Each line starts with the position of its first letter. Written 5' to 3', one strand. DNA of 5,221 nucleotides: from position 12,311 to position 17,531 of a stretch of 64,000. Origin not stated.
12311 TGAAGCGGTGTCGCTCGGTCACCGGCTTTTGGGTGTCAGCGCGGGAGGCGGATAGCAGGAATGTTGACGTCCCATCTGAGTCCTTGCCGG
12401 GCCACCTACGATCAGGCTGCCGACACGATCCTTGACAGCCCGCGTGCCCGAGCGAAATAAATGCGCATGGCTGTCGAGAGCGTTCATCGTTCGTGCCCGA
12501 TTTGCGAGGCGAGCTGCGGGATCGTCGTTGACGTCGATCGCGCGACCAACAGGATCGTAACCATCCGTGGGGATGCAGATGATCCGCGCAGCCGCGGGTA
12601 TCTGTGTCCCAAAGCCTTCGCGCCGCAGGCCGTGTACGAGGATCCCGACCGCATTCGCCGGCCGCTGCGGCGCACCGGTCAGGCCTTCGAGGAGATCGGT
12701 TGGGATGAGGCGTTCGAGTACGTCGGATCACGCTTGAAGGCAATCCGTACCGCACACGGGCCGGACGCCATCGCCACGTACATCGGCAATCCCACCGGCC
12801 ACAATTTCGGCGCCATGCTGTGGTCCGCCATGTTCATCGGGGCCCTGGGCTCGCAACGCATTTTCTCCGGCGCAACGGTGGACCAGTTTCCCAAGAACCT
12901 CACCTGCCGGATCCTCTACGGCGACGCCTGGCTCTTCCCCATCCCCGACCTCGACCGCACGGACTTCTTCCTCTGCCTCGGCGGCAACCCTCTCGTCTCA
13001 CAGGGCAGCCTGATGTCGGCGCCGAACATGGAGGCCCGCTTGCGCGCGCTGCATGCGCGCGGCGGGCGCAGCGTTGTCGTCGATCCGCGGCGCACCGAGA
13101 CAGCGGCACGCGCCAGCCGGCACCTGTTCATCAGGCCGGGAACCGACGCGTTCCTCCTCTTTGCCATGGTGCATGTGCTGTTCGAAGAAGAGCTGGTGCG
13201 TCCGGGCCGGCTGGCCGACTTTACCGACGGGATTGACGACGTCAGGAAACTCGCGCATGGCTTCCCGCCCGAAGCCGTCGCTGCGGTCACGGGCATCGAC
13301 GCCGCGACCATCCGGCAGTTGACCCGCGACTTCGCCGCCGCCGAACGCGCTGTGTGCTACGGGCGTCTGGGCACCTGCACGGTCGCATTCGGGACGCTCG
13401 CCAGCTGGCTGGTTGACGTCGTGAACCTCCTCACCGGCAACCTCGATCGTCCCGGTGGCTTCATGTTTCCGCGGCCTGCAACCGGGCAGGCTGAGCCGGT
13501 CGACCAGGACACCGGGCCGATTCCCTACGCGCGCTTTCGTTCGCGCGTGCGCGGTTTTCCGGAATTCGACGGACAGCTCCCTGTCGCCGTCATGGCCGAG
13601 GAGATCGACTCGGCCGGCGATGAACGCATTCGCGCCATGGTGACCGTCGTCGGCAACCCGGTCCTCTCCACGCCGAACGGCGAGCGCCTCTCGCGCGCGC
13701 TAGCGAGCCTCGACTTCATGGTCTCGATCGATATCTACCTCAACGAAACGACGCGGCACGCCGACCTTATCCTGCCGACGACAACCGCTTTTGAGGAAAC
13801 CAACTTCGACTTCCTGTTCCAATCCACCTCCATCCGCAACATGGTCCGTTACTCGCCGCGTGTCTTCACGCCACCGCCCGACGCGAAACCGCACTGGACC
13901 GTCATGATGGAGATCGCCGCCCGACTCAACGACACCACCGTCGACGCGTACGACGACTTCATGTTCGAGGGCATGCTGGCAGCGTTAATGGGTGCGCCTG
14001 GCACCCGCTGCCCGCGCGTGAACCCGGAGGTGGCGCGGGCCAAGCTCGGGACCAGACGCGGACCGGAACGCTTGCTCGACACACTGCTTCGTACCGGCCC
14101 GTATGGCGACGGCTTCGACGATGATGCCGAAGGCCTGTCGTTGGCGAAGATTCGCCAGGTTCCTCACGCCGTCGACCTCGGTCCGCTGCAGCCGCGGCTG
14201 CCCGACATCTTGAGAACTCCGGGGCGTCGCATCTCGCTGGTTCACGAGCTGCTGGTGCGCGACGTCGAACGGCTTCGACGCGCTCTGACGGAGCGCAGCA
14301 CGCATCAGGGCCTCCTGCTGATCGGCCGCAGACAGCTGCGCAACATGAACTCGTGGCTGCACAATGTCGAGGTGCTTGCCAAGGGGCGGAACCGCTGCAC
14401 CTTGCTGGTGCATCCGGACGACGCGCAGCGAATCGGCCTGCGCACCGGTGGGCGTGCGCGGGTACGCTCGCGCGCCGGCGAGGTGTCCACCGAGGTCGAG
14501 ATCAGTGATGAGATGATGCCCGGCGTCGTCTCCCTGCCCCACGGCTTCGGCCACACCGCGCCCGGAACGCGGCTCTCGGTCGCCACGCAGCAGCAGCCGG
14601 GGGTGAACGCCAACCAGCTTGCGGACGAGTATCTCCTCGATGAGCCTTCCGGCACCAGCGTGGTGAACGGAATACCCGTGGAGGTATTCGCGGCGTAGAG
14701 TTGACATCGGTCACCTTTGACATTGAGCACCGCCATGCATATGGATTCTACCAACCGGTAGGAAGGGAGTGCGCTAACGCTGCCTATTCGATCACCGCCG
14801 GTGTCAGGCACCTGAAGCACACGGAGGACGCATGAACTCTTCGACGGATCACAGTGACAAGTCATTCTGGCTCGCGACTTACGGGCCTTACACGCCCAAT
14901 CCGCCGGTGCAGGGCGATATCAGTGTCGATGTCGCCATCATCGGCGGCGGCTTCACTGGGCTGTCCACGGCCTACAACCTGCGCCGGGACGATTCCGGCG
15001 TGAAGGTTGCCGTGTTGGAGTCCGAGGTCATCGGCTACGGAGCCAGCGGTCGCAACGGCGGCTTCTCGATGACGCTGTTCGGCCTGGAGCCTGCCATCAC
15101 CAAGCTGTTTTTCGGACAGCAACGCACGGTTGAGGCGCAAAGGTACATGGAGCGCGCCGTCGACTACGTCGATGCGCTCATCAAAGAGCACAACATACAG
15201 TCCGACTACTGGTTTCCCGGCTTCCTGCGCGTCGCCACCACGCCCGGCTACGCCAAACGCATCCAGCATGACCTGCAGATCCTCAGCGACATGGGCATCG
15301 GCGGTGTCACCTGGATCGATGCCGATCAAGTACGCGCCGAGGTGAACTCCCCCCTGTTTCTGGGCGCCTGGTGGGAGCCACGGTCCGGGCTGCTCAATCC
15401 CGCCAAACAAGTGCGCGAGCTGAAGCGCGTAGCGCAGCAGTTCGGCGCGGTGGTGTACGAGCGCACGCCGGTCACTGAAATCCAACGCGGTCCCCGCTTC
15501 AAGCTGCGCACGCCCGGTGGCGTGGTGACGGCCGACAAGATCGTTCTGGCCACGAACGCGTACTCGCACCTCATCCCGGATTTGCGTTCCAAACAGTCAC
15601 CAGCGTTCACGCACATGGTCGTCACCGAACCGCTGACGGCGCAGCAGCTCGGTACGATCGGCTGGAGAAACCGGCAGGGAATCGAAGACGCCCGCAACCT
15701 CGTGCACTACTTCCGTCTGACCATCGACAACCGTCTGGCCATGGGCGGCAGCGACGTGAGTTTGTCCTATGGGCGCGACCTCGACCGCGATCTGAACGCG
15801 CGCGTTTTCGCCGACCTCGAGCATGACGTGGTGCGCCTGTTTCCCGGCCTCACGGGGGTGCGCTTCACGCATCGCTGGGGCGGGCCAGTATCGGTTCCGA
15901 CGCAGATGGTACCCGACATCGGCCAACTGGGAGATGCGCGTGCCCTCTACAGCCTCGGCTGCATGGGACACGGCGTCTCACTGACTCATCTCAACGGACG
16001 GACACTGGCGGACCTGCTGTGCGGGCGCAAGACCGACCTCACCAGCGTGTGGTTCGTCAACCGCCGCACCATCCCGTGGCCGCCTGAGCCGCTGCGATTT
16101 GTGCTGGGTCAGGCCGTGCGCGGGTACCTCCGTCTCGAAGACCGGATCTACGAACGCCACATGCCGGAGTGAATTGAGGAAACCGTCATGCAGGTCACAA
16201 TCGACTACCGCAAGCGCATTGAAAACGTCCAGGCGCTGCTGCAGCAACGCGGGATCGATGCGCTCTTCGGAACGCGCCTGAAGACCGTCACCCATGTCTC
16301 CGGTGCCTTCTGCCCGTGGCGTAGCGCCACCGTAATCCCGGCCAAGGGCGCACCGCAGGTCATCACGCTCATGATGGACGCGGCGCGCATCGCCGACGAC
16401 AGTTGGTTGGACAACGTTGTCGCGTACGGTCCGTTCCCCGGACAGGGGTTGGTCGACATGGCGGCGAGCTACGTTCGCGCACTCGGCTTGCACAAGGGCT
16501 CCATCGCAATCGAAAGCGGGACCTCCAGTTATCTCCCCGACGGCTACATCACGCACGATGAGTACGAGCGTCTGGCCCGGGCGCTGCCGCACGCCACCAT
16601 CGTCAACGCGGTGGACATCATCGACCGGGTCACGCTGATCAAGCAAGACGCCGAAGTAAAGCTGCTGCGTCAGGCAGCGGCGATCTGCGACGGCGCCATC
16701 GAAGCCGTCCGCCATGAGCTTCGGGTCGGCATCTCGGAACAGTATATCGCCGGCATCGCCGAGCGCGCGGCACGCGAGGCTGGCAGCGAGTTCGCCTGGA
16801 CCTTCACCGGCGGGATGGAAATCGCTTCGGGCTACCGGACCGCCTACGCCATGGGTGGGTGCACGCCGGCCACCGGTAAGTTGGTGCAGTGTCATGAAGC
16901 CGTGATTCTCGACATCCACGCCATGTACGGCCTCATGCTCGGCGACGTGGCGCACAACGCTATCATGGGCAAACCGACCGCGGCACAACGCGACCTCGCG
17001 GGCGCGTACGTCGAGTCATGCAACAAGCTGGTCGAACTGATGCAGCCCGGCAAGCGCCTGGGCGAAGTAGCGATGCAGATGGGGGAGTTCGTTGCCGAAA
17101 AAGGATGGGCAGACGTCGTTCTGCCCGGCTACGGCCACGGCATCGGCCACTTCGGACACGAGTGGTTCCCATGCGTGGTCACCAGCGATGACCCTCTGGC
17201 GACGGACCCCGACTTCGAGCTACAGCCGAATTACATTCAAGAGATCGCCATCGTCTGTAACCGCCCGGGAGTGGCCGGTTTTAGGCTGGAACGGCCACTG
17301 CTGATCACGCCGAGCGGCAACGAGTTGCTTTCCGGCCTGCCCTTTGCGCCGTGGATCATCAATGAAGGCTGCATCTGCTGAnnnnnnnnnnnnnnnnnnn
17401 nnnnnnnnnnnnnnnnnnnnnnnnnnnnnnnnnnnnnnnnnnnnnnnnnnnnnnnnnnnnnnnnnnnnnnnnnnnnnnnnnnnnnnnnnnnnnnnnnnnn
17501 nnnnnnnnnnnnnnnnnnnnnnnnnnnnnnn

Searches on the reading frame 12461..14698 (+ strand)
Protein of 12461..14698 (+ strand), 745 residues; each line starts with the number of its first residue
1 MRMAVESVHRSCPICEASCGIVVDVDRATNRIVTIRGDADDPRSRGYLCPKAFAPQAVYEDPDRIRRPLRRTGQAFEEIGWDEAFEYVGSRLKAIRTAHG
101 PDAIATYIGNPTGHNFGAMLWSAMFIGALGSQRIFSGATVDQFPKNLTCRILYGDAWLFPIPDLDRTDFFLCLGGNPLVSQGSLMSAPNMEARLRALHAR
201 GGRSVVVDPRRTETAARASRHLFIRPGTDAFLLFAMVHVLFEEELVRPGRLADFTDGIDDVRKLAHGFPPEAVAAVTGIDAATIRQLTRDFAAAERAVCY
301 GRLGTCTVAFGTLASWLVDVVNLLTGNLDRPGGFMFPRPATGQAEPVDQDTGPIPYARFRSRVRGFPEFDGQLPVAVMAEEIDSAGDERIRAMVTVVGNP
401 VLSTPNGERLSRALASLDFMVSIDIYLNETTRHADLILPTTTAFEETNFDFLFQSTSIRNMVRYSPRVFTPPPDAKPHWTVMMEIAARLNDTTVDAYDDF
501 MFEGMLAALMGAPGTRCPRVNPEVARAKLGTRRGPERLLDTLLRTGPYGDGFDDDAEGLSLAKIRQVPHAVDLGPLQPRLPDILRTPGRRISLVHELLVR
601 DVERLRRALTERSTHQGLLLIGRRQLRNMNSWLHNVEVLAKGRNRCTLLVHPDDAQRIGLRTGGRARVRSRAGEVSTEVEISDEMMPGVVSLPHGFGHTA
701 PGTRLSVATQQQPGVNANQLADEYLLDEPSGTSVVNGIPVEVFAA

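Call 12: search_protein_families(library=pfam, proteins=[window:12461-14698:+], max_evalue=0.001)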
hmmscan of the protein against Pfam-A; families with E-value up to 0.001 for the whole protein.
window:12461-14698:+ (745 aa): 3 families
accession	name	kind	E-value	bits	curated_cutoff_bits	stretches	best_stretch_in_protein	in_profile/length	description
PF00384.28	Molybdopterin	-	5.6e-34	118.2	24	1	64-487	1-352/353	Molybdopterin oxidoreductase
PF01568.27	Molydop_binding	-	4.1e-21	75.5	26.8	1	618-732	1-103/110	Molydopterin dinucleotide binding domain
PF04879.21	Molybdop_Fe4S4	-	5.7e-09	36.3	22.7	1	8-51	4-45/55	Molybdopterin oxidoreductase Fe4S4 domain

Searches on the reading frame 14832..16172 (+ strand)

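Call 12: search_protein_families(library=pfam, proteins=[window:14832-16172:+], max_evalue=0.001)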
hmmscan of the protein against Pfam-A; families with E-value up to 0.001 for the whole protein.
window:14832-16172:+ (446 aa): 5 families
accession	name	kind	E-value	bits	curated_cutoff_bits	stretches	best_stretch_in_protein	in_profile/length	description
PF01266.30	DAO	-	6.5e-64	217.1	27.9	1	33-395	1-353/353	FAD dependent oxidoreductase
PF07992.20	Pyr_redox_2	-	7.3e-06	26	26.1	1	33-244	2-110/291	Pyridine nucleotide-disulphide oxidoreductase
PF01946.23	Thi4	-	8.4e-06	25.6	26.2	1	31-73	17-59/235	Thi4 family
PF13450.12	NAD_binding_8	-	2.9e-05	24.7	21.9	1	36-64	1-27/68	NAD(P)-binding Rossmann-like domain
PF13738.12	Pyr_redox_3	-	0.00013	21.8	30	0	194-246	84-137/305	Pyridine nucleotide-disulphide oxidoreductase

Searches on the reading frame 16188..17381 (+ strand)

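Call 47: search_protein_families(library=pfam, proteins=[window:16188-17381:+], max_evalue=0.00001)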
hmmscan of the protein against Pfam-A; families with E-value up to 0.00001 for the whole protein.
window:16188-17381:+ (397 aa): 2 families
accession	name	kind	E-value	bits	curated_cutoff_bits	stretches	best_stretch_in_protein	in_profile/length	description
PF00557.29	Peptidase_M24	-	9.6e-24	84.7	23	1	159-374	2-207/208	Metallopeptidase family M24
PF01321.24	Creatinase_N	-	8.7e-08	33.2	22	1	10-148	1-125/128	Creatinase/Prolidase N-terminal domain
